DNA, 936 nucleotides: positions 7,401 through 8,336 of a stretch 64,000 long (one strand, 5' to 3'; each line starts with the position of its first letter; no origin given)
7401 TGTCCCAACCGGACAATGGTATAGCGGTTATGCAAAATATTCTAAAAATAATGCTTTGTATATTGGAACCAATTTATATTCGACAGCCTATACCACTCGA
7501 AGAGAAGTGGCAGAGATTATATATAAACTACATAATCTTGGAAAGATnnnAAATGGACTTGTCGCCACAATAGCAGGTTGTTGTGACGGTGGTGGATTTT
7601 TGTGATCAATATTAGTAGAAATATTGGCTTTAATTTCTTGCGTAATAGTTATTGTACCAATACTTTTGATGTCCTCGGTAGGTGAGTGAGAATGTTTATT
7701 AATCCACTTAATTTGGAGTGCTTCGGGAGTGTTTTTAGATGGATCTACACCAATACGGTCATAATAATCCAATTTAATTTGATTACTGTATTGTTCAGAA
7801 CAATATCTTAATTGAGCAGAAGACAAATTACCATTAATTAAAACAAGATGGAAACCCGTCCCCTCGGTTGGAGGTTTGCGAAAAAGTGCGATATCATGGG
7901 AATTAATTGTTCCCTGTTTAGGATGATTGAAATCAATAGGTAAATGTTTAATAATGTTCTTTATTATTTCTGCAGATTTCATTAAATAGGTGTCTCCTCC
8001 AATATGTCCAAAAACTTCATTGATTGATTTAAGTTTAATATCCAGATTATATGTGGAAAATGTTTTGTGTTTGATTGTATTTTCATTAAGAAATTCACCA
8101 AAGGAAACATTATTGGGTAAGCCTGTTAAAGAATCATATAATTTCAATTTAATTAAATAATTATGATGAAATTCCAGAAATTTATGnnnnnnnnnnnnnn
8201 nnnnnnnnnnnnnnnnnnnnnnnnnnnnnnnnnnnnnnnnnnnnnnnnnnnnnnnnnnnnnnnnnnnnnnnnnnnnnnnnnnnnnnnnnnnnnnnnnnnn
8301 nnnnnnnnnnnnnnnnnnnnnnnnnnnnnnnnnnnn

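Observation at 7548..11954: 1468-aa membrane protein with tandem GGDEF-like domains (one GGEEI, one degenerate)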

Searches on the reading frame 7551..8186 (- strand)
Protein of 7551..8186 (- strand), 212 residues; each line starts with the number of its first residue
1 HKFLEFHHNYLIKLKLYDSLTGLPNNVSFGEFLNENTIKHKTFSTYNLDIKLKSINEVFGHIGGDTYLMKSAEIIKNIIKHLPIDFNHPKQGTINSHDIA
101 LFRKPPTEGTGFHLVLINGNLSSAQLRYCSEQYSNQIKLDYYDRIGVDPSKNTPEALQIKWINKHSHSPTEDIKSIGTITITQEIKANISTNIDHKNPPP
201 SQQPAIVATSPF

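Call 10: search_solved_structures(query=window:7551-8186:-, max_evalue=10, show_alignments=4)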
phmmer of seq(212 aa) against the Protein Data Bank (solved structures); distinct sequences matched with E-value up to 10: 15.
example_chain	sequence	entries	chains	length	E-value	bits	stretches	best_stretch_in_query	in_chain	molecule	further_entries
3i5c_A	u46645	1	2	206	0.0013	21.7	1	11-75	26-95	Fusion of General control protein GCN4 and WSPR response regulator protein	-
9t28_A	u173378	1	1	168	0.005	19.8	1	18-75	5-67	diguanylate cyclase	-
3i5b_A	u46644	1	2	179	0.0051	19.8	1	17-75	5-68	WspR response regulator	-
3bre_A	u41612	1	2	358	0.0076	19.2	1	11-75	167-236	Probable two-component response regulator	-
3ign_A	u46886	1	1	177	0.0094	18.9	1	11-81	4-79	Diguanylate cyclase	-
4urs_A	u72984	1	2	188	0.01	18.8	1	11-74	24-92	DIGUANYLATE CYCLASE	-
3i5a_A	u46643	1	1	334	0.019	18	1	12-79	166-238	Response regulator/GGDEF domain protein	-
7e6g_A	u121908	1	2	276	0.044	16.7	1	14-79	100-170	Putative GGDEF domain protein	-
4urg_A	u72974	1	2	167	0.054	16.4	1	17-73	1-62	DIGUANYLATE CYCLASE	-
3mtk_A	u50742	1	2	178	0.055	16.4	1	14-78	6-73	Diguanylate cyclase/phosphodiesterase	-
3icl_A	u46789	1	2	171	0.066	16.2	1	18-80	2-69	EAL/GGDEF domain protein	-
4urq_U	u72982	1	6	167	0.085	15.8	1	18-72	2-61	DIGUANYLATE CYCLASE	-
7a7e_A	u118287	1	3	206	0.17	14.9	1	16-78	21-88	Diguanylate cyclase TpbB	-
6hbz_A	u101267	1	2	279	1.4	11.9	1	36-75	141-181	GGDEF domain protein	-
5m3c_A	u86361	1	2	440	2.1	11.3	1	17-79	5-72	Diguanylate cyclase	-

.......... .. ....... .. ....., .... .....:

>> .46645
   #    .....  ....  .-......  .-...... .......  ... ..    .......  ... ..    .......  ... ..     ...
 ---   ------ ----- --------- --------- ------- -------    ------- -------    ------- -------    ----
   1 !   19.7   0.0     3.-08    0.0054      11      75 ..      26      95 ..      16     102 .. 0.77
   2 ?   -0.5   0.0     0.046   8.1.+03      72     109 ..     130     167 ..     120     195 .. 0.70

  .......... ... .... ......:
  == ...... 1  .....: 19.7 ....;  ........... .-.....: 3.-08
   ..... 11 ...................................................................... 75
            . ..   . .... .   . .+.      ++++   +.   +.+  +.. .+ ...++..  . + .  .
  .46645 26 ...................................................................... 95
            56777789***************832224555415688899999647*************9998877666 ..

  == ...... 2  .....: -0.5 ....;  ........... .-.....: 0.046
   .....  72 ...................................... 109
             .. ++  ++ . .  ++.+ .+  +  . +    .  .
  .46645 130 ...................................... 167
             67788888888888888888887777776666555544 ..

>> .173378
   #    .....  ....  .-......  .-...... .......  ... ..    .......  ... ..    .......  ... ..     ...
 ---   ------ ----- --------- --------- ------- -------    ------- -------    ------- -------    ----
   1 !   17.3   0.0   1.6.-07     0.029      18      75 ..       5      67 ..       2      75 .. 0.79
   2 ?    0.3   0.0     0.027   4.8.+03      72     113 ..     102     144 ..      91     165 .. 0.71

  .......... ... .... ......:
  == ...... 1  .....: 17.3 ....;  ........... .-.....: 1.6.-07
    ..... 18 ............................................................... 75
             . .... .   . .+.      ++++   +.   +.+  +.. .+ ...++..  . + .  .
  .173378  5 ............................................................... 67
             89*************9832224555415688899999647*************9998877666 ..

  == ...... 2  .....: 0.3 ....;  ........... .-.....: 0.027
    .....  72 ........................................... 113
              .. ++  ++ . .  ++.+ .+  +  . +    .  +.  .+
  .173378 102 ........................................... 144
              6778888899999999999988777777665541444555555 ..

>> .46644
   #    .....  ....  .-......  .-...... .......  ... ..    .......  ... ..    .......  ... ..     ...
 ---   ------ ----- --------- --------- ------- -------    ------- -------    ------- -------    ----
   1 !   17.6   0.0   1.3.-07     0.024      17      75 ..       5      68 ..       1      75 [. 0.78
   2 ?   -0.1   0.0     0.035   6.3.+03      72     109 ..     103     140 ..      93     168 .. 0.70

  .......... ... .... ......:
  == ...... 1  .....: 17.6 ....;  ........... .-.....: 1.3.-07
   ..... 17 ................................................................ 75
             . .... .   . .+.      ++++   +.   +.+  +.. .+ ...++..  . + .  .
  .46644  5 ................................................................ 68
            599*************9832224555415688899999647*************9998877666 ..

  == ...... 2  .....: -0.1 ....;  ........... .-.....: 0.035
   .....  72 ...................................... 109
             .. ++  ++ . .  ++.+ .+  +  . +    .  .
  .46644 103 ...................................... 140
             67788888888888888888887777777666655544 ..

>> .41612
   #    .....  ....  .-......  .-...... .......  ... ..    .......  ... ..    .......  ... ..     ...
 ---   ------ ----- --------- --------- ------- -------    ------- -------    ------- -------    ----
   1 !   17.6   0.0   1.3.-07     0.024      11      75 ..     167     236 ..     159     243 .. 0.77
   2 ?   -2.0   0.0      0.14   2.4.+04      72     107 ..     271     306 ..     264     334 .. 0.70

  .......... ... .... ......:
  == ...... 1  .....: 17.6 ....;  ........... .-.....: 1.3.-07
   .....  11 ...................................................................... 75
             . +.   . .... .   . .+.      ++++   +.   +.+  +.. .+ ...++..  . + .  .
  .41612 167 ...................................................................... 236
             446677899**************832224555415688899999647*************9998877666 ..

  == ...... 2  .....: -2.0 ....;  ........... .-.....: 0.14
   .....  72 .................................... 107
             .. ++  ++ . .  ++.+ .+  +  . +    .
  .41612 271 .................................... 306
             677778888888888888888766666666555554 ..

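Call 28: search_protein_families(library=pfam, proteins=[window:7551-8186:-], max_evalue=1)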
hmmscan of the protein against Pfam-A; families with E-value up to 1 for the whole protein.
seq(212 aa): 1 family
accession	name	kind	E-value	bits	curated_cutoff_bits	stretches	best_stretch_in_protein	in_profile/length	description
PF00990.26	GGDEF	-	1.2e-07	32.1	23.8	1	16-80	2-71/161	Diguanylate cyclase, GGDEF domain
